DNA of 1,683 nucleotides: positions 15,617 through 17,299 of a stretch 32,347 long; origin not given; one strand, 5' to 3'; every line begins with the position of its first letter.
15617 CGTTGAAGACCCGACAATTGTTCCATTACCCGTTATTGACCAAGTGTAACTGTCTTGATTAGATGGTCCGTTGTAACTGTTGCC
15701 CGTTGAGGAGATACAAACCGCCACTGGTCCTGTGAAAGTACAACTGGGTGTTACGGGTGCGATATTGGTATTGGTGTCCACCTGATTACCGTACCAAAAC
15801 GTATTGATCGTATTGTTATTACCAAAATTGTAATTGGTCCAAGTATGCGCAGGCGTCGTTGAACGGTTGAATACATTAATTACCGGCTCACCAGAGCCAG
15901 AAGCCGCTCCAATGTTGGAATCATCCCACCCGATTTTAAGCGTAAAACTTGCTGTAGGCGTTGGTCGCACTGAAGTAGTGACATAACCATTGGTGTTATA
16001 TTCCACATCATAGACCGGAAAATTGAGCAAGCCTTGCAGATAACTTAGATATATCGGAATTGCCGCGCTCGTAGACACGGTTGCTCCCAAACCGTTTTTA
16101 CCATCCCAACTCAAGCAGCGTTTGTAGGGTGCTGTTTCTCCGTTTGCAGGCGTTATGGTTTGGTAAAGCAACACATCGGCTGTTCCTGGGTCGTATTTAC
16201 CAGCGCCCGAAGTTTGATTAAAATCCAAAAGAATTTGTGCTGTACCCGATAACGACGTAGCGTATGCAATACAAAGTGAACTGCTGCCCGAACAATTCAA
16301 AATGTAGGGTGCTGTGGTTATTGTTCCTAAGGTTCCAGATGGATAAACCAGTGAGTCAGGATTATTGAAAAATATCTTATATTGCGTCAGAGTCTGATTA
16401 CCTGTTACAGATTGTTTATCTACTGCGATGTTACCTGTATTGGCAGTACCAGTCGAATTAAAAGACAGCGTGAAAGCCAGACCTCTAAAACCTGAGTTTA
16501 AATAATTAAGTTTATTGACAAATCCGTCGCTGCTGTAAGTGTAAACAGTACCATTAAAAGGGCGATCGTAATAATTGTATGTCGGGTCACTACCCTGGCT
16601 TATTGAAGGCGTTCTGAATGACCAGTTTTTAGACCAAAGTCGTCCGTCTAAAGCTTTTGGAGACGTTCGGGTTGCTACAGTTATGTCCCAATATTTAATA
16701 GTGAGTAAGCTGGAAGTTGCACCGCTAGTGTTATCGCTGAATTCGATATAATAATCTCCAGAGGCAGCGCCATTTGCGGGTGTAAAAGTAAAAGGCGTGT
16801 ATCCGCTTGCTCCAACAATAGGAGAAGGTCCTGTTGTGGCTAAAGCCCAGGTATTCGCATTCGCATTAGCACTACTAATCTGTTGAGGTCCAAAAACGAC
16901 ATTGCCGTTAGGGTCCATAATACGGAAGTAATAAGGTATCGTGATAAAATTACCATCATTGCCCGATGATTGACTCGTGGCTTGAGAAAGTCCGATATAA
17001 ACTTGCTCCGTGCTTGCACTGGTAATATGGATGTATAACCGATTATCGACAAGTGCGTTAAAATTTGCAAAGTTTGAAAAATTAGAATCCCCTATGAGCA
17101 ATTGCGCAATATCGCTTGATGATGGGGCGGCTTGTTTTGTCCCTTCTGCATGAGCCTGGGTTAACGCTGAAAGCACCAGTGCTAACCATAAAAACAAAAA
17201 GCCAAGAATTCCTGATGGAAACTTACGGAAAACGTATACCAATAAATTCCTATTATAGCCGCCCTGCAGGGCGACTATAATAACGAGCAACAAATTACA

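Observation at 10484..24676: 14-kb single-strand island of four fibrous or giant surface proteins mixing T9SS, SprB/Kelch adhesin modules and phage-tail-fibre chaperone chemistry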

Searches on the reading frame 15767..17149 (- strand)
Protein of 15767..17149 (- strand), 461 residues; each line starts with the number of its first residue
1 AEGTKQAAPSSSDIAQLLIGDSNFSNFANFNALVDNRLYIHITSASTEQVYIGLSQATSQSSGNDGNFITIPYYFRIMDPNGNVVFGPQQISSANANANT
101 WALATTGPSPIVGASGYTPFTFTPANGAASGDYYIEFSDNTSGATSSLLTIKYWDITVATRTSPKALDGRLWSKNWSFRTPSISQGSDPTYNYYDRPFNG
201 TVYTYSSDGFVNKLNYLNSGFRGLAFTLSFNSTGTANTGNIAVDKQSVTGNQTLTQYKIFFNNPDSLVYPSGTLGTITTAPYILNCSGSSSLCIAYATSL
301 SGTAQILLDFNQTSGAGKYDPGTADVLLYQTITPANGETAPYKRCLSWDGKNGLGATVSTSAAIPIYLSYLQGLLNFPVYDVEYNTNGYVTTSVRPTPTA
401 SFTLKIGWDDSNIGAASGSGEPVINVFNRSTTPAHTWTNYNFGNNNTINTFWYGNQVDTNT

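Call 85: search_protein_representatives(protein=window:15767-17149:-)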
Query: 461 residues. Proteins with E-value up to 0.001 (for the whole library): 822; up to 1e-10: 725; up to 1e-30: 485. The best 150 are listed.
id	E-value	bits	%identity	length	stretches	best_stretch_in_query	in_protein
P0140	3.8e-187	639.3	61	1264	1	1-460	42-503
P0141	4.3e-187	639.1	61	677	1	1-461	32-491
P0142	1.1e-155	535.5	54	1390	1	1-456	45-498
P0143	2.4e-151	521.3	55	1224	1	1-456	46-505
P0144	4.3e-150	517.1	53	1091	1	1-456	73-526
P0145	6.8e-147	506.6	55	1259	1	1-460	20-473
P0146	1.4e-145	502.3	51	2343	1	1-460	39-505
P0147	3.1e-128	445.1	48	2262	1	1-456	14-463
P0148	5.4e-126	437.7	51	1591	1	1-456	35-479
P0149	9.8e-124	430.2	47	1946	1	1-455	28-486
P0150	2.6e-123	428.8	61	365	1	1-324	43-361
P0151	8.6e-112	390.9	45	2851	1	1-456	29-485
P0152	3.5e-111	388.8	44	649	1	2-455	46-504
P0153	7.7e-111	387.7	44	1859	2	1-457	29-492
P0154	4.7e-110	385.1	44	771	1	1-456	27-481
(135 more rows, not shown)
